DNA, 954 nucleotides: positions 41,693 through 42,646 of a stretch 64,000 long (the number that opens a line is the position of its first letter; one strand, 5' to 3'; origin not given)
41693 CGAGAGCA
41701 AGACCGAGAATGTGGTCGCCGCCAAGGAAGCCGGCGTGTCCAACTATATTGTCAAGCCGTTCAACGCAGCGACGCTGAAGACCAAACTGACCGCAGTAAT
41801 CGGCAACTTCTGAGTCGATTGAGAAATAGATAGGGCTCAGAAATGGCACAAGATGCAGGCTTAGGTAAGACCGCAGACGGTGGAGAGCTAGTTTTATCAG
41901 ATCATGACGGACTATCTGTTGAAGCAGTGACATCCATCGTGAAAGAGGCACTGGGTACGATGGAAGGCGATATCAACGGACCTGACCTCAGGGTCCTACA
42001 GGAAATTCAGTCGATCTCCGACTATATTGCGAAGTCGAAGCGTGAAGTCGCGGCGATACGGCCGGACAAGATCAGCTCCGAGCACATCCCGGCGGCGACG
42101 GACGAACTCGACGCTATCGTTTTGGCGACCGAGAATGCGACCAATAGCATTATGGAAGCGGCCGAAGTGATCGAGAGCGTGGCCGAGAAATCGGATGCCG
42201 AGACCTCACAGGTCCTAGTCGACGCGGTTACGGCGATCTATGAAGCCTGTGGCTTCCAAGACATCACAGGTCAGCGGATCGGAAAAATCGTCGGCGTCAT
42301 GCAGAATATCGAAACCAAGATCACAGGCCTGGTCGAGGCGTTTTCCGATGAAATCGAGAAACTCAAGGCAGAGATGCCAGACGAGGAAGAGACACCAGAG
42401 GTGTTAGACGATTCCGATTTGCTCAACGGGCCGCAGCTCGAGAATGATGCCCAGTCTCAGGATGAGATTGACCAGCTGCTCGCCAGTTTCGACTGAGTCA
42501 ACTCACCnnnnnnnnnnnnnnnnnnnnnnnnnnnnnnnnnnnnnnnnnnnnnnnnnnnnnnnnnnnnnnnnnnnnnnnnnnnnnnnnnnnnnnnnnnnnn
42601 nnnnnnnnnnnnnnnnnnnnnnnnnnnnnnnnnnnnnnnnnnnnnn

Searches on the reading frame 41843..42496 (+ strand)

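Call 34: search_protein_families(library=pfam, proteins=[window:41843-42496:+], max_evalue=0.00001)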
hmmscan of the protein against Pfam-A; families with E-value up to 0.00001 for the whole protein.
window:41843-42496:+ (217 aa): 1 family
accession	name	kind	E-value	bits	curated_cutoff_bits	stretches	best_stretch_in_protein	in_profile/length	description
PF04344.18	CheZ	-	5.3e-15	56.3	30.7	1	121-216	110-201/203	Chemotaxis phosphatase, CheZ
